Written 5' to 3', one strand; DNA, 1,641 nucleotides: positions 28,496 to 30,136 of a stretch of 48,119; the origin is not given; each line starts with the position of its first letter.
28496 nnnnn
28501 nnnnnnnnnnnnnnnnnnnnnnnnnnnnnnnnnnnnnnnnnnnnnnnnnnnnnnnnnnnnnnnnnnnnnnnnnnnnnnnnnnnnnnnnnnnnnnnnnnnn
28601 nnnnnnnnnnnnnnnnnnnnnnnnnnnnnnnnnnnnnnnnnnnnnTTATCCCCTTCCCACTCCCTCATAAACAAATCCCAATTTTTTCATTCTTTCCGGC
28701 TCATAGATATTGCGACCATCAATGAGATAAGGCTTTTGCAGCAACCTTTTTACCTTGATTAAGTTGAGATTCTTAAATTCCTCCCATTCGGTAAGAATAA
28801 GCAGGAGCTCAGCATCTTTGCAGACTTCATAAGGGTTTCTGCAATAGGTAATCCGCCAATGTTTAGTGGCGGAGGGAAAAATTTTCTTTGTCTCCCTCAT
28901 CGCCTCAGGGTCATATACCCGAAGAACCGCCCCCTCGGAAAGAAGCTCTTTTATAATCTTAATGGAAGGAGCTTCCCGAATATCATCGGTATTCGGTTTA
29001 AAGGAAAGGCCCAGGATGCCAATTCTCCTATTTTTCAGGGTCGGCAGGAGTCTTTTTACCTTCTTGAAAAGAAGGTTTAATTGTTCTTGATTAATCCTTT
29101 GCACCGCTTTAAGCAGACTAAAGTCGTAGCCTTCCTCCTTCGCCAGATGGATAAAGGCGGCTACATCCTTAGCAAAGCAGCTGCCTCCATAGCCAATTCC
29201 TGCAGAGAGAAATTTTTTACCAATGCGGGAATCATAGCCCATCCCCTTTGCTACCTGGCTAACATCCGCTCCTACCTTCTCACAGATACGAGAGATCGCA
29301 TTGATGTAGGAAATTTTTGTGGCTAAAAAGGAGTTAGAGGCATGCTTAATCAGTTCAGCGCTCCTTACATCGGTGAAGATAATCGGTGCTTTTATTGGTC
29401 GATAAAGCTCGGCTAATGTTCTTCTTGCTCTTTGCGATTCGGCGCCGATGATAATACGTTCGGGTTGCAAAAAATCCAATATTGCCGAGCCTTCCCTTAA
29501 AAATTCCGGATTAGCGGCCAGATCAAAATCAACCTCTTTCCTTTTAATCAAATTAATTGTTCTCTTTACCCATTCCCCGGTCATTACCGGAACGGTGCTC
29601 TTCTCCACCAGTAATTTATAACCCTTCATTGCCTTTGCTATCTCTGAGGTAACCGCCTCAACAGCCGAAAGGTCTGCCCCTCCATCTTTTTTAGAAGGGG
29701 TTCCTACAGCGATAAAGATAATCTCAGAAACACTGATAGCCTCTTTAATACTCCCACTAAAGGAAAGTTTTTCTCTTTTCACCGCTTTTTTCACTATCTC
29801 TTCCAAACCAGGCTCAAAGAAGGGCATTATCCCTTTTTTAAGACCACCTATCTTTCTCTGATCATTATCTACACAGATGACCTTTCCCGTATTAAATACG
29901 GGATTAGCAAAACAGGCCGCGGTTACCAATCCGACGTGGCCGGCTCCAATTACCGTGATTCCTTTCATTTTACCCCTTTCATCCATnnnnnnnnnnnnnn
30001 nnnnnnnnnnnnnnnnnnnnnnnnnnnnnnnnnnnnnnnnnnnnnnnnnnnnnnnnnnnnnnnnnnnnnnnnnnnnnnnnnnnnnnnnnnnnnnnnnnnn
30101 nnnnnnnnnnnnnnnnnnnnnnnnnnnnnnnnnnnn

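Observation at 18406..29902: One 17-20 bp palindrome sits in frame inside dnaB, ugd and an SDR epimerase and is always translated as PVFNTG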

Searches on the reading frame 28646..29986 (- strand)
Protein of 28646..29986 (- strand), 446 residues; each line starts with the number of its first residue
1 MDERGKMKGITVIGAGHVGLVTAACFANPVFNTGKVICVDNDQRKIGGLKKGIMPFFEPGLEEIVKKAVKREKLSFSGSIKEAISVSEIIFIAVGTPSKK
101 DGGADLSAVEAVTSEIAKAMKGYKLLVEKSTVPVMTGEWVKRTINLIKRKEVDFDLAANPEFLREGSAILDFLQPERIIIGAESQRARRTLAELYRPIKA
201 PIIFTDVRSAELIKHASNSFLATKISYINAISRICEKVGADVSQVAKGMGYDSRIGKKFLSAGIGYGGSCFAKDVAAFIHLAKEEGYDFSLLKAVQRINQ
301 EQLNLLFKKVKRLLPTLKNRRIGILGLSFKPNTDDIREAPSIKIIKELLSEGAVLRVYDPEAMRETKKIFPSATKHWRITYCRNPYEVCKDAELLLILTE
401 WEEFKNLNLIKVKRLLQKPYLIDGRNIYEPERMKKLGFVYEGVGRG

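Call 7: search_protein_families(library=pfam, proteins=[window:28646-29986:-])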
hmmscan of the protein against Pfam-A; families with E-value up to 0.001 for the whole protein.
window:28646-29986:- (446 aa): 3 families
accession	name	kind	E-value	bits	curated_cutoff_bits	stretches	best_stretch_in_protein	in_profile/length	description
PF03721.20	UDPG_MGDP_dh_N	-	1.2e-59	201.5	27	1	10-194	3-187/187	UDP-glucose/GDP-mannose dehydrogenase family, NAD binding domain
PF00984.24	UDPG_MGDP_dh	-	5.9e-37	126.1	25.4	1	208-300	1-93/94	UDP-glucose/GDP-mannose dehydrogenase family, central domain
PF03720.21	UDPG_MGDP_dh_C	-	1.3e-33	115.9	30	1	323-430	1-103/103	UDP-glucose/GDP-mannose dehydrogenase family, UDP binding domain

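Call 10: search_solved_structures(query=window:28646-29986:-, show_alignments=3)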
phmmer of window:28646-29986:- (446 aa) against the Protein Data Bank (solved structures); distinct sequences matched with E-value up to 0.001: 31.
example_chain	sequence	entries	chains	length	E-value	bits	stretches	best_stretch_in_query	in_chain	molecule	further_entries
4a7p_A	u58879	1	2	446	5.9e-116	391.1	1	10-445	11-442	UDP-GLUCOSE DEHYDROGENASE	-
3gg2_A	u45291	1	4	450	1.2e-115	390.2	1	10-430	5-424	Sugar dehydrogenase, UDP-glucose/GDP-mannose dehydrogenase family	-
2y0e_A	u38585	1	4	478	9.3e-110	370.7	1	7-445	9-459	UDP-GLUCOSE DEHYDROGENASE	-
2y0c_A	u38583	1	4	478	2.4e-109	369.3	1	7-445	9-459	UDP-GLUCOSE DEHYDROGENASE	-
2y0d_A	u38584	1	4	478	2.4e-109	369.3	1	7-445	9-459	UDP-GLUCOSE DEHYDROGENASE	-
3vtf_A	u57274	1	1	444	6.3e-86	292.2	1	6-409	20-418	UDP-glucose 6-dehydrogenase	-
2q3e_A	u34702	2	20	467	8.5e-83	281.9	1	7-445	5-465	UDP-glucose 6-dehydrogenase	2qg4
5w4x_A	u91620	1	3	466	9.1e-83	281.8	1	7-445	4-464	UDP-glucose 6-dehydrogenase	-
5vr8_A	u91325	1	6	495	1.1e-82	281.6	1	7-445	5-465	UDP-glucose 6-dehydrogenase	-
3tdk_A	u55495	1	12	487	1.1e-82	281.6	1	7-445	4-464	UDP-glucose 6-dehydrogenase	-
3prj_A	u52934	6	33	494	1.1e-82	281.5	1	7-445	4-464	UDP-glucose 6-dehydrogenase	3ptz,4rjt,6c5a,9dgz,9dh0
5tjh_A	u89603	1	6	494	1.6e-82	281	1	7-445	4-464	UDP-glucose 6-dehydrogenase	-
3khu_A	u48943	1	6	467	2.2e-82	280.5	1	7-445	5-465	UDP-glucose 6-dehydrogenase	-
6c58_A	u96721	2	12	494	3e-82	280.1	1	7-445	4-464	UDP-glucose 6-dehydrogenase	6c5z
4edf_A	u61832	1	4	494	3.5e-82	279.9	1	7-445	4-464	UDP-glucose 6-dehydrogenase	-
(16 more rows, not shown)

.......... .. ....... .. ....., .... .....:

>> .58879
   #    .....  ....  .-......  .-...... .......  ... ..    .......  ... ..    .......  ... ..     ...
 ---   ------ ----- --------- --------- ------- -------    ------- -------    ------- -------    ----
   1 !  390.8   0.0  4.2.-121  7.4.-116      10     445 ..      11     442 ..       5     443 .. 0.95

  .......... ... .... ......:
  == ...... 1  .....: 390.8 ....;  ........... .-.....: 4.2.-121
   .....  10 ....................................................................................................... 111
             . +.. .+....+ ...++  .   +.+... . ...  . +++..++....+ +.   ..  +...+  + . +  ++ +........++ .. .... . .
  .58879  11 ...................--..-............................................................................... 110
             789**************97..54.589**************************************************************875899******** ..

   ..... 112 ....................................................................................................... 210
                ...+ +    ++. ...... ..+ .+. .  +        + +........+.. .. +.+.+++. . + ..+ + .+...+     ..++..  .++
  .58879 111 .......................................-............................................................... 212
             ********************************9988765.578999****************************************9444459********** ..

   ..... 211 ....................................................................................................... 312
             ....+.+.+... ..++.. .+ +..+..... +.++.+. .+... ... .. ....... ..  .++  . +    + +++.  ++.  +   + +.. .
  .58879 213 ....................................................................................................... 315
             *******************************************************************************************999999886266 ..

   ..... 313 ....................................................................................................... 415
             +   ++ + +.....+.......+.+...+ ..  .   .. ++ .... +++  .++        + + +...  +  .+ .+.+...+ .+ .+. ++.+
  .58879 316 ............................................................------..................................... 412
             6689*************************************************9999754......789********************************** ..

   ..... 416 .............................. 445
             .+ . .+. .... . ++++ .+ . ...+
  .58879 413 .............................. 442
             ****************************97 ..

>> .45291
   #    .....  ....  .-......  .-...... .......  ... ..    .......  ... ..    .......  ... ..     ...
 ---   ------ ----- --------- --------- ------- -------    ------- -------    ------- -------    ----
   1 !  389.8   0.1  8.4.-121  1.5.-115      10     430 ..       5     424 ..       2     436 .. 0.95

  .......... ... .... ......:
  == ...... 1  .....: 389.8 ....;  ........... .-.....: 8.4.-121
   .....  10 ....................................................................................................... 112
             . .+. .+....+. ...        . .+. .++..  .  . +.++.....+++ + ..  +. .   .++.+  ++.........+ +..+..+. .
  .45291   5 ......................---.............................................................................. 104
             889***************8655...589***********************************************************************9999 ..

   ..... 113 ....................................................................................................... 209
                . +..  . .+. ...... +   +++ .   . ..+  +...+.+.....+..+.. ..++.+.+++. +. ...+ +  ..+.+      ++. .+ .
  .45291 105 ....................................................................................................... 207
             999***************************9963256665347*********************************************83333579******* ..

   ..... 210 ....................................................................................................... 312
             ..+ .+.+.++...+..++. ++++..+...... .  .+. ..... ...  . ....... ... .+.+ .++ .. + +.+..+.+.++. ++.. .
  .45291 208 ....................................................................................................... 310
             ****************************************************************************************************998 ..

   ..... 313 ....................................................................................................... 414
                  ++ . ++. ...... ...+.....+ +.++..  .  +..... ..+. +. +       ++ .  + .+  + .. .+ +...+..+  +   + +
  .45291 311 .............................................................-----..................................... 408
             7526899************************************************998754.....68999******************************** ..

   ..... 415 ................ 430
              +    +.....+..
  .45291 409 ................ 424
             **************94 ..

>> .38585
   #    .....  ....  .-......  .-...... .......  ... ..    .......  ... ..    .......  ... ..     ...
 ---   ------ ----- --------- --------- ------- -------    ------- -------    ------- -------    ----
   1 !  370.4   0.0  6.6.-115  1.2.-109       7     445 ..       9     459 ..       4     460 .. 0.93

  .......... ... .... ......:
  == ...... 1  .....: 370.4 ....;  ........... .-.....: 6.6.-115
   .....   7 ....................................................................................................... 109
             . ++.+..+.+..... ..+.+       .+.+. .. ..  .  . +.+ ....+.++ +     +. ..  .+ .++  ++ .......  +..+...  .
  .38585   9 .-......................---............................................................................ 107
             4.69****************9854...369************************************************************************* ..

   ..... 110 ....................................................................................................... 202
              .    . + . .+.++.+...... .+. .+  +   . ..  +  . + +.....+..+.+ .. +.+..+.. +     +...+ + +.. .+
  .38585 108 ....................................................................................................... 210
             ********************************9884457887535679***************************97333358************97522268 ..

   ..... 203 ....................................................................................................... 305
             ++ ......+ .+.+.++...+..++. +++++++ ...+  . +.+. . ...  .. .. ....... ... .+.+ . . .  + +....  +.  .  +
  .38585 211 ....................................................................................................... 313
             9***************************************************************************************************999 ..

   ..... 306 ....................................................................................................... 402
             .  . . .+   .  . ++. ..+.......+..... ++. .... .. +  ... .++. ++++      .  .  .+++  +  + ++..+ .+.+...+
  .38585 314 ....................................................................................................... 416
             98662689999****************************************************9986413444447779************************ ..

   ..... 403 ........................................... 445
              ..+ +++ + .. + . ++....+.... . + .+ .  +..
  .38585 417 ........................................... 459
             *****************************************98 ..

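Call 11: find_homologous_proteins(query=window:28646-29986:-, max_evalue=1e-50)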
Query window:28646-29986:- (446 aa): 8000 proteins with E <= 1e-50 among 8000 candidates; the best 120 are listed.
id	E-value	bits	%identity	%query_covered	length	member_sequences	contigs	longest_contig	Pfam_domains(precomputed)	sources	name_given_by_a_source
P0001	1.7e-283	958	99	99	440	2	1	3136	PF00984.25,PF03721.21,PF03720.23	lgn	-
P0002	3.4e-227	773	81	98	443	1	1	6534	PF00984.25,PF03721.21,PF03807.24,PF03720.23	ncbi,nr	ncbi:MAG: UDP-glucose/GDP-mannose dehydrogenase family protein [Candidatus Omnitrophica bacterium]|n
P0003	2.3e-224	763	78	98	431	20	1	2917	PF00984.25,PF03721.21,PF03807.24,PF03720.23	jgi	-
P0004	6.9e-224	762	79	98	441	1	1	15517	PF00984.25,PF03721.21,PF03807.24,PF03720.23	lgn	-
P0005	3.7e-221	753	77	98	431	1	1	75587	PF00984.25,PF03721.21,PF03807.24,PF03720.23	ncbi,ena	-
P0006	5.3e-220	749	76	98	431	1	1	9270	PF00984.25,PF03721.21,PF03807.24,PF03720.23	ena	-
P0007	2.0e-212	724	74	98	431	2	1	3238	PF00984.25,PF02558.23,PF03721.21,PF03807.24,PF03720.23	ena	-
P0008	3.2e-212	723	74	98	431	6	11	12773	PF00984.25,PF02558.23,PF03721.21,PF03807.24,PF03720.23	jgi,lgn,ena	-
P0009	2.2e-171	589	62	99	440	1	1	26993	PF00984.25,PF03721.21,PF03807.24,PF03720.23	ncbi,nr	ncbi:MAG: UDP-glucose/GDP-mannose dehydrogenase family protein [Candidatus Omnitrophica bacterium]|n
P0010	3.8e-171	588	62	98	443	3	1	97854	PF00984.25,PF02826.26,PF03721.21,PF03807.24,PF03720.23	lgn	-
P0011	8.9e-171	587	62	98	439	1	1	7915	PF00984.25,PF03721.21,PF03720.23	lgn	-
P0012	9.3e-171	587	61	98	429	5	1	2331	PF00984.25,PF03721.21,PF03807.24,PF03720.23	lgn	-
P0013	1.2e-170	586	62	98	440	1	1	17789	PF00984.25,PF03721.21,PF03807.24,PF03720.23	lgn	-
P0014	3.3e-170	585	60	98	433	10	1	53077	PF00984.25,PF03721.21,PF03807.24,PF03720.23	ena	-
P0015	3.3e-170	585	60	98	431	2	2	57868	PF00984.25,PF03721.21,PF03720.23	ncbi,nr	ncbi:MAG: UDP-glucose/GDP-mannose dehydrogenase family protein [Candidatus Omnitrophica bacterium]|n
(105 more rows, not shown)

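Call 14: find_encoding_contigs(protein=P0005, flank=10000, max_places=3)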
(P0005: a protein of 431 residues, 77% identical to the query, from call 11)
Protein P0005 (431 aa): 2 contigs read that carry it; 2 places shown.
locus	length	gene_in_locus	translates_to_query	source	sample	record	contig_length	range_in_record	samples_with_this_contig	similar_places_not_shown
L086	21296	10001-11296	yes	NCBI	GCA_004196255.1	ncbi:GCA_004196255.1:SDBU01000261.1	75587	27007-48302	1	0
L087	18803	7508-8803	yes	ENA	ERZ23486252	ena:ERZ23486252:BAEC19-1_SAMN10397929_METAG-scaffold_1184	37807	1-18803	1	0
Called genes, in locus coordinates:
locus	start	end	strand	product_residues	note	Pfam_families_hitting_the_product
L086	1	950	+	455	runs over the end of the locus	PF00206:Lyase_1, PF14698:ASL_C2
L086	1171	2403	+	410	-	PF00278:Orn_DAP_Arg_deC, PF02784:Orn_Arg_deC_N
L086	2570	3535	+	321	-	PF01073:3Beta_HSD, PF01370:Epimerase, PF02719:Polysacc_synt_2, PF04321:RmlD_sub_bind, PF05368:NmrA (faint), PF16363:GDP_Man_Dehyd, PF07993:NAD_binding_4, PF02719:Polysacc_synt_2 (weak)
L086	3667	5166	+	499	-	PF13231:PMT_2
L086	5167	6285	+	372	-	PF13439:Glyco_transf_4, PF13579:Glyco_trans_4_4 (faint), PF20706:GT4-conflict, PF00534:Glycos_transf_1, PF13692:Glyco_trans_1_4, PF13524:Glyco_trans_1_2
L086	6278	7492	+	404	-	PF02366:PMT (weak), PF13231:PMT_2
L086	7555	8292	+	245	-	PF13641:Glyco_tranf_2_3, PF00535:Glycos_transf_2, PF10111:Glyco_tranf_2_2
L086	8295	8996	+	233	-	PF08003:Methyltransf_9 (faint), PF13489:Methyltransf_23, PF13847:Methyltransf_31, PF08241:Methyltransf_11, PF08242:Methyltransf_12, PF13649:Methyltransf_25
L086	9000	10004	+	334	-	PF00106:adh_short (faint), PF01073:3Beta_HSD, PF01370:Epimerase, PF02719:Polysacc_synt_2, PF04321:RmlD_sub_bind, PF07993:NAD_binding_4, PF08659:KR (weak), PF16363:GDP_Man_Dehyd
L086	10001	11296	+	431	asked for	PF03721:UDPG_MGDP_dh_N, PF03807:F420_oxidored (faint), PF00984:UDPG_MGDP_dh, PF03720:UDPG_MGDP_dh_C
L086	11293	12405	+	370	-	PF00106:adh_short, PF01073:3Beta_HSD, PF01370:Epimerase, PF02719:Polysacc_synt_2, PF07993:NAD_binding_4, PF16363:GDP_Man_Dehyd, PF01370:Epimerase, PF16363:GDP_Man_Dehyd, +2 more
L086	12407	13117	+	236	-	PF00535:Glycos_transf_2, PF13641:Glyco_tranf_2_3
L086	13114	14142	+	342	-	PF02547:Queuosine_synth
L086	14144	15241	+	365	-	PF01702:TGT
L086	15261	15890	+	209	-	PF02223:Thymidylate_kin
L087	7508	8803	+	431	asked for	PF03721:UDPG_MGDP_dh_N, PF03807:F420_oxidored (faint), PF00984:UDPG_MGDP_dh, PF03720:UDPG_MGDP_dh_C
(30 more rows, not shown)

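Call 15: find_encoding_contigs(protein=P0002, flank=10000, max_places=3)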
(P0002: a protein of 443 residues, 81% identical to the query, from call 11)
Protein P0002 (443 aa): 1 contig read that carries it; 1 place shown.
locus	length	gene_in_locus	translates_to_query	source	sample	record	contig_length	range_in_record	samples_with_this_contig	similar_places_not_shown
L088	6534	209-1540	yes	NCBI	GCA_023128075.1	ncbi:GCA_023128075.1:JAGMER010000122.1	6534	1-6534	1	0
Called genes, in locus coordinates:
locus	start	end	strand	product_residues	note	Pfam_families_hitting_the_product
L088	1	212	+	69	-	PF16363:GDP_Man_Dehyd (weak)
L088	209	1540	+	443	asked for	PF03721:UDPG_MGDP_dh_N, PF03807:F420_oxidored (faint), PF00984:UDPG_MGDP_dh, PF03720:UDPG_MGDP_dh_C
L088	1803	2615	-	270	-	PF01875:Memo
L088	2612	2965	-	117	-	-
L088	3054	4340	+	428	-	PF00215:OMPdecase, PF00977:His_biosynth (weak), PF02581:TMP-TENI (weak), PF03737:RraA-like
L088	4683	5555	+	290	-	PF13180:PDZ_2 (weak)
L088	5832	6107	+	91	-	PF04014:MazE_antitoxin (weak)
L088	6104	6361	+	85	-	-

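Call 21: find_encoding_contigs(protein=P0001, flank=10000, max_places=3)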
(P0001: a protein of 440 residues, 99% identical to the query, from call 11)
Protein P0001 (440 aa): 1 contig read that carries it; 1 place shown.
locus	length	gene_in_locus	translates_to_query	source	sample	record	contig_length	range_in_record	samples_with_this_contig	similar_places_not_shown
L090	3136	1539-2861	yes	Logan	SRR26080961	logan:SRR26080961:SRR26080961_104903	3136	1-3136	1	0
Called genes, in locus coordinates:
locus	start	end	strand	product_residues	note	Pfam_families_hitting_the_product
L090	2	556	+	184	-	?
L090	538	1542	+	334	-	PF00106:adh_short (weak), PF01073:3Beta_HSD, PF01370:Epimerase, PF02719:Polysacc_synt_2, PF04321:RmlD_sub_bind, PF05368:NmrA (weak), PF07993:NAD_binding_4, PF16363:GDP_Man_Dehyd, +1 more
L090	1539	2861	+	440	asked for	PF03721:UDPG_MGDP_dh_N, PF00984:UDPG_MGDP_dh, PF03720:UDPG_MGDP_dh_C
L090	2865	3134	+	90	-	?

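Call 71: predict_structure(alignment_id=A1)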
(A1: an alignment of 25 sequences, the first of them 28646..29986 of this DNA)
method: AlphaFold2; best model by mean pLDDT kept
length: 446 residues; sequences in the alignment: 25
mean_pLDDT: 87.8   pTM: 0.85
mean pLDDT of the five models: 87.8, 87.5, 86.3, 83.2, 75.7
residues with pLDDT >= 90: 244; 70-90: 159; 50-70: 40; < 50: 3
segments of 3 or more residues with pLDDT < 50: none
pLDDT, mean of each block of 10 residues (from residue 1): 63 93 94 93 95 91 95 96 94 86 87 94 90 76 87 90 74 89 94 92 92 85 83 86 79 63 64 85 86 87 91 95 93 83 92 95 91 72 97 95 94 97 92 96 84
secondary structure, 60 per line:
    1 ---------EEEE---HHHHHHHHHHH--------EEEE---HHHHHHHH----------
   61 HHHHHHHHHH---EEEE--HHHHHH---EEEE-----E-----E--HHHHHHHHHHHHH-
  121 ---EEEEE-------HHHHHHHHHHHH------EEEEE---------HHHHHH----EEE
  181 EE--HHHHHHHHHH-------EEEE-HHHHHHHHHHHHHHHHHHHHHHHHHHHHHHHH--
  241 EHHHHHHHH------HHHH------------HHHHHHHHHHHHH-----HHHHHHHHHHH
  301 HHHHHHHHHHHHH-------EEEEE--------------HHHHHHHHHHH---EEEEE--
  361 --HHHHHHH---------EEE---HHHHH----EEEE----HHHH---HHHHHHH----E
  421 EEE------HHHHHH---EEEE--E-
elements in order: E10-13 H17-27 E36-39 H43-50 H61-70 E74-77 H80-85 E89-92 H107-119 E124-128 H136-147 E154-158 H168-173 E178-182 H185-194 E202-205 H207-238 H242-249 H256-259 H272-284 H290-313 E321-325 H340-350 E354-358 H363-369 E379-381 H385-389 E394-397 H402-405 H409-415 E420-423 H430-435 E439-442
